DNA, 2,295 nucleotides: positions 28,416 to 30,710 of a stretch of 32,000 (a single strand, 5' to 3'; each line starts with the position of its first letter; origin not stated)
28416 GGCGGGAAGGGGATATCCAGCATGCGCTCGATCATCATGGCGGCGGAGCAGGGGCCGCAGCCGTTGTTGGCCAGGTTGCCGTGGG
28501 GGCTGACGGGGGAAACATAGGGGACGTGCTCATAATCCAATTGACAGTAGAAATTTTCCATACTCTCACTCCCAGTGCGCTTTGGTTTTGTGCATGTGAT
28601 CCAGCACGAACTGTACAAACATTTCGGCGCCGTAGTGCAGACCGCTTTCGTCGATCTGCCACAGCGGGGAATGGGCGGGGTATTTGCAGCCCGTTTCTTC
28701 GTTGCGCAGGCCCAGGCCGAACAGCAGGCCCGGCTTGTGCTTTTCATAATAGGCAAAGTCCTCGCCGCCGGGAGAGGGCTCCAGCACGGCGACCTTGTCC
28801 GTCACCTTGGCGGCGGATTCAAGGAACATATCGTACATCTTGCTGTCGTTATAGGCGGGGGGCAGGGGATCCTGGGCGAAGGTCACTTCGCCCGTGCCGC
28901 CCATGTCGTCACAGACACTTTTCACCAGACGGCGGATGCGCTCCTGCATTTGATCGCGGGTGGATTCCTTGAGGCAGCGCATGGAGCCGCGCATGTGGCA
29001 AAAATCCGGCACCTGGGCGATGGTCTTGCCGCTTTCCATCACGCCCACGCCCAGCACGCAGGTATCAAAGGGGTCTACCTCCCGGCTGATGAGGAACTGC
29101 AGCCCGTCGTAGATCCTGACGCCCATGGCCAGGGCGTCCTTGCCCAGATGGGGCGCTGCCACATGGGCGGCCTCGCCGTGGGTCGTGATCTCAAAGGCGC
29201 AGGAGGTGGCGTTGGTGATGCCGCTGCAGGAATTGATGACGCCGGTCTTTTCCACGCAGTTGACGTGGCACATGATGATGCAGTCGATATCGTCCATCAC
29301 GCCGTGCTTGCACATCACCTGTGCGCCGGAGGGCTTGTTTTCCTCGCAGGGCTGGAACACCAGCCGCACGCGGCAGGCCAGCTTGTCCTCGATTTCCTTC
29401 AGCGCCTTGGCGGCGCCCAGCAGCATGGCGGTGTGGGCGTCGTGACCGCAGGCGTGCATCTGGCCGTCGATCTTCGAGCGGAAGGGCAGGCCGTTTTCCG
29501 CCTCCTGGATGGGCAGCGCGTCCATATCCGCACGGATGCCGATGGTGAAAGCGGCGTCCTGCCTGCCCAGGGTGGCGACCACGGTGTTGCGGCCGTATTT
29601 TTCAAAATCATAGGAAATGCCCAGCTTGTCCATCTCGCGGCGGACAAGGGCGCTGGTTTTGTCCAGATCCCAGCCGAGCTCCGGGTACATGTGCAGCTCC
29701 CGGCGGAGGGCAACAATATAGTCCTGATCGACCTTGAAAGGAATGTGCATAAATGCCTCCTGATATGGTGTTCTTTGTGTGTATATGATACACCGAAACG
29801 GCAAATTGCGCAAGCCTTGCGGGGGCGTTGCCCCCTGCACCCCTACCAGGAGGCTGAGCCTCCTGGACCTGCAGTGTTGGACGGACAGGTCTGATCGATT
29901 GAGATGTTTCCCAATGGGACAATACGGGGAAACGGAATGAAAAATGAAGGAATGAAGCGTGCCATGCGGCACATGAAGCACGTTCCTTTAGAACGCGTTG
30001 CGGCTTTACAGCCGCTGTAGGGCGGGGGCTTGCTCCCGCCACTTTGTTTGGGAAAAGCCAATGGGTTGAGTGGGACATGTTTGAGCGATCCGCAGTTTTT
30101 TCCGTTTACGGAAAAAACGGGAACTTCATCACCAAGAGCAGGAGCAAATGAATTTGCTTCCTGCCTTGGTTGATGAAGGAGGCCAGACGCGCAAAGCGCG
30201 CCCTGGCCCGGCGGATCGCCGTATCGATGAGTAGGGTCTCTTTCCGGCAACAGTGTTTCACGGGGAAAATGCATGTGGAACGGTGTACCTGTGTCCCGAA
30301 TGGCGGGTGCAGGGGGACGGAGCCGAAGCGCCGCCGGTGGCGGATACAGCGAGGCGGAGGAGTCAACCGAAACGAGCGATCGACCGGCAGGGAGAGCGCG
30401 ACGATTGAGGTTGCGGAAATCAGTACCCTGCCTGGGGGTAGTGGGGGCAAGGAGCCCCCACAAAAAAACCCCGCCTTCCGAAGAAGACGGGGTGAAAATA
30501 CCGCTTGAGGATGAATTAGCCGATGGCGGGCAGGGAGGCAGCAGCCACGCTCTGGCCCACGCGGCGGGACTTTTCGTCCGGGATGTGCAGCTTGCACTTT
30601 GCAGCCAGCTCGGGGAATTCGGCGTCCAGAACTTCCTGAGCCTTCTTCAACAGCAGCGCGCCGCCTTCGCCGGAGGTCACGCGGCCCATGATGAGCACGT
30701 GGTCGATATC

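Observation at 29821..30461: Copy B lies between a terminator and a promoter, so it behaves as an autonomous intergenic unit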

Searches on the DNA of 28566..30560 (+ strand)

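Call 8: search_rna_families(source=window, start=29700, end=30560, threshold=evalue, max_evalue=10, show_alignments=2)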
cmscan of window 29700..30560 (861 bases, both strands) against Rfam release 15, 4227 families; matches with E-value up to 10: 14.
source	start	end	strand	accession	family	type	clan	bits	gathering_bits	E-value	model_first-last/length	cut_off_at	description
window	30460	30542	-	RF02837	anti-hemB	Gene; sRNA;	-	23.7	49.5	0.0041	1-81/81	no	Burkholderia RNA 7 (anti-hemB)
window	30398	30484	+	RF02794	Pab19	Gene; snRNA; snoRNA; HACA-box;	-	23.7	55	0.16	1-102/102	no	Pab19 RNA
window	30461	30540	-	RF02278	Betaproteobacteria_toxic_sRNA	Gene; sRNA;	-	21.1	50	0.11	1-64/64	no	Betaproteobacteria toxic small RNA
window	29890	29998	-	RF01828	SprD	Gene; sRNA;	-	17.7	100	0.44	1-142/142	no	Small pathogenicity island RNA D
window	29927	29971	+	RF01097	RF_site8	Cis-reg; frameshift_element;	-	17.4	43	2.5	1-52/52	no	Gag/pro ribosomal frameshift site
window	29996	30069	-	RF00233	Tymo_tRNA-like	Cis-reg;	-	17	40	0.66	1-84/84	no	Tymovirus/Pomovirus/Furovirus tRNA-like 3' UTR element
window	30128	30175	+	RF03364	mir-427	Gene; miRNA;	-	16.2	70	4.8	1-69/69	no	mir-427 microRNA precursor family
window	30122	30180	-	RF03936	mir-4079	Gene; miRNA;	-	15.8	62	4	1-51/51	no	mir-4079 microRNA precursor family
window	30124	30178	+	RF03936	mir-4079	Gene; miRNA;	-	15.7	62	4.2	3-49/51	no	mir-4079 microRNA precursor family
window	30443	30472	+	RF01792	eiav_FSE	Cis-reg; frameshift_element;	-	14.9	40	0.99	1-35/35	no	ribosomal frameshift site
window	30420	30475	+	RF01696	Chlorobi-1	Gene; sRNA;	-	14.6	50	0.59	1-67/67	no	Chlorobi-1 RNA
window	30441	30501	+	RF00286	SCARNA8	Gene; snRNA; snoRNA; scaRNA;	-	14.5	53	5.1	1-131/131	no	Small Cajal body specific RNA 8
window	30477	30544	+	RF01276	sR53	Gene; snRNA; snoRNA; CD-box;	-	13.6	49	1.9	1-60/60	no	Small nucleolar RNA sR53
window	30462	30553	-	RF02232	sX13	Gene; sRNA;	-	13.2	50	9.1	1-115/115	no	Xanthomonadaceae sRNA sX13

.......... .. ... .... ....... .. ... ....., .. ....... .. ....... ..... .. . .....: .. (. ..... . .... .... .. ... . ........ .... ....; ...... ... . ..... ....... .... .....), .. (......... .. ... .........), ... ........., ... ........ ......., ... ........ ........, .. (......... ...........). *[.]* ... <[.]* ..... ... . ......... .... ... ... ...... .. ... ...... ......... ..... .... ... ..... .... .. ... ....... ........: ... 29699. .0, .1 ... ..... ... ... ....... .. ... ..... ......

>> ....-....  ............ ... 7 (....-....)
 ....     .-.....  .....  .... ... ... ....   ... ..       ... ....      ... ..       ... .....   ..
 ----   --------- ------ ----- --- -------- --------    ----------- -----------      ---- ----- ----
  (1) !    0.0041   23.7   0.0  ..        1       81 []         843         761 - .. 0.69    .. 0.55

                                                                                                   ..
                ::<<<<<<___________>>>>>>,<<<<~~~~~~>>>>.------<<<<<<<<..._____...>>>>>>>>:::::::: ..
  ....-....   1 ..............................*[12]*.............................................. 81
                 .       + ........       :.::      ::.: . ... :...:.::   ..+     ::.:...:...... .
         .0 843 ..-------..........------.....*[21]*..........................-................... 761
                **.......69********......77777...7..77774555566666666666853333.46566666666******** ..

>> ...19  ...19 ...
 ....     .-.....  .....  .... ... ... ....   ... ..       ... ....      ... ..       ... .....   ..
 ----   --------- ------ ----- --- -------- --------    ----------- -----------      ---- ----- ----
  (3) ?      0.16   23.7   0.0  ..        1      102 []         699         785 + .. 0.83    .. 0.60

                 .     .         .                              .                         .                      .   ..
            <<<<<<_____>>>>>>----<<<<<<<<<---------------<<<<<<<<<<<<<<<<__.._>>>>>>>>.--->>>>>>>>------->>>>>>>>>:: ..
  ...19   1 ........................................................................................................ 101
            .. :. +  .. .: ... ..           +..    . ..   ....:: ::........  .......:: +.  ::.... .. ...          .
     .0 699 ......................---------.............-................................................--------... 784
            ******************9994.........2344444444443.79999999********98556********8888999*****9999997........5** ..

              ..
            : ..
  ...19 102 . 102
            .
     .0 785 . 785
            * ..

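Call 51: search_dna_similar(query=window:29815-30461:+, collection=plasmids, mode=distant, max_evalue=0.001)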
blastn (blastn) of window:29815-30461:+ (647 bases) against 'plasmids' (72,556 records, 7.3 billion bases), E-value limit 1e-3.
No match.

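Call 52: search_dna_similar(query=window:29815-30461:+, collection=phages, mode=distant, max_evalue=0.001)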
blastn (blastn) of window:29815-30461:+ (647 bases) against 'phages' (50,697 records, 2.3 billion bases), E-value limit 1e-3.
Records with a match: 2; places in all: 2; records where one place covers at least 80% of the query: 0.
Best place of each record, by identity: 90-95% 2.
By first word of the organism name: Bacteriophage 2.
By host as written in the record: - 2.
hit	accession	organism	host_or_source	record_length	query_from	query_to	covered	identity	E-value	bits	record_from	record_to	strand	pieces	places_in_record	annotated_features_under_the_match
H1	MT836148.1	Bacteriophage sp.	human fecal samples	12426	508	543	6%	94.4%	9e-6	57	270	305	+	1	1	record has no annotation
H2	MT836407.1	Bacteriophage sp.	human fecal samples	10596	508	542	5%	94.3%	3e-5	55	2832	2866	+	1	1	record has no annotation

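Call 53: get_annotated_region(hit=H1, flank=600)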
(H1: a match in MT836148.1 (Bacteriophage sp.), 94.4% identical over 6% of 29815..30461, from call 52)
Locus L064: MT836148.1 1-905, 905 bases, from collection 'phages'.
description: UNVERIFIED: Bacteriophage sp. clone scaffold_1533 genomic sequence.
organism: Bacteriophage sp. (NCBI taxid 38018)
taxonomy: Viruses
host: -; source: human fecal samples; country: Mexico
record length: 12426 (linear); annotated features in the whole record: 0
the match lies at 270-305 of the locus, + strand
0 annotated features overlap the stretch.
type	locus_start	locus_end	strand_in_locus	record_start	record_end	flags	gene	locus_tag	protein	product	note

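Call 56: search_dna_similar(query=L055:9057-10000:-, collection=phages, mode=distant, max_evalue=0.01)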
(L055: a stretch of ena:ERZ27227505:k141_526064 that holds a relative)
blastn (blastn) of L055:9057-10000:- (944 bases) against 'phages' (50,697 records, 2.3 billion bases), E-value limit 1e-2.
No match.

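Call 59: search_rna_families(sources=[L064, L065, L066, L067, L068, L070, L071, L072, L073], threshold=gathering)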
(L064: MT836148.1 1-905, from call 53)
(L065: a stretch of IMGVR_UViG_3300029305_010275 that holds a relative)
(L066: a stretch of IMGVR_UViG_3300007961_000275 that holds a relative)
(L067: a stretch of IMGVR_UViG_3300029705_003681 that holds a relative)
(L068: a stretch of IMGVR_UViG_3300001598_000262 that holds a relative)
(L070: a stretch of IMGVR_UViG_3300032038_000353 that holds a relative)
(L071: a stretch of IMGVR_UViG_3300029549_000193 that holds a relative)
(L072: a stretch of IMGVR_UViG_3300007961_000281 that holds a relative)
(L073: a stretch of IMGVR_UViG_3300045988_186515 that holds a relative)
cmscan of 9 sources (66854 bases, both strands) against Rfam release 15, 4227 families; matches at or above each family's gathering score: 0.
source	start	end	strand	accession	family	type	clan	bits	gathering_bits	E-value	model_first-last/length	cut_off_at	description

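Call 80: search_with_rna_model(model_id=R1, source=window, start=29700, end=30560, filters=off, max_evalue=10, show_alignments=4)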
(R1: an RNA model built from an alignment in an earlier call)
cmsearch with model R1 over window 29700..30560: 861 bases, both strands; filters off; matches with E-value up to 10: 25.
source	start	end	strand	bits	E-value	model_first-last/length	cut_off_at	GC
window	30322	30355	+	37.8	1.2e-07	10-43/110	no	0.76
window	29942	30048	+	19.9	0.00037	1-110/110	no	0.56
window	30092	30180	+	5.3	0.26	1-110/110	no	0.44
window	30331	30343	-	4.2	0.41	19-31/110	no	0.92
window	30438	30502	+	3.7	0.52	1-110/110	no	0.57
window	30087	30130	-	3.6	0.54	50-101/110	no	0.43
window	29991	30042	-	3.4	0.59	1-110/110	no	0.69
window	29789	29869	-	3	0.72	1-110/110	no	0.65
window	30275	30287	+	1.9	1.2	1-110/110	no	0.54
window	30524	30547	+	0.4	2.3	66-89/110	no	0.75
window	30181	30209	+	0.3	2.4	64-92/110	no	0.79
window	29916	29931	+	-0.1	2.9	1-110/110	no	0.56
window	30151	30186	-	-0.3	3.1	61-96/110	no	0.5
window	30253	30267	+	-0.8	3.9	1-110/110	no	0.53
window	29700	29706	+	-1.3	4.9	22-28/110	no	1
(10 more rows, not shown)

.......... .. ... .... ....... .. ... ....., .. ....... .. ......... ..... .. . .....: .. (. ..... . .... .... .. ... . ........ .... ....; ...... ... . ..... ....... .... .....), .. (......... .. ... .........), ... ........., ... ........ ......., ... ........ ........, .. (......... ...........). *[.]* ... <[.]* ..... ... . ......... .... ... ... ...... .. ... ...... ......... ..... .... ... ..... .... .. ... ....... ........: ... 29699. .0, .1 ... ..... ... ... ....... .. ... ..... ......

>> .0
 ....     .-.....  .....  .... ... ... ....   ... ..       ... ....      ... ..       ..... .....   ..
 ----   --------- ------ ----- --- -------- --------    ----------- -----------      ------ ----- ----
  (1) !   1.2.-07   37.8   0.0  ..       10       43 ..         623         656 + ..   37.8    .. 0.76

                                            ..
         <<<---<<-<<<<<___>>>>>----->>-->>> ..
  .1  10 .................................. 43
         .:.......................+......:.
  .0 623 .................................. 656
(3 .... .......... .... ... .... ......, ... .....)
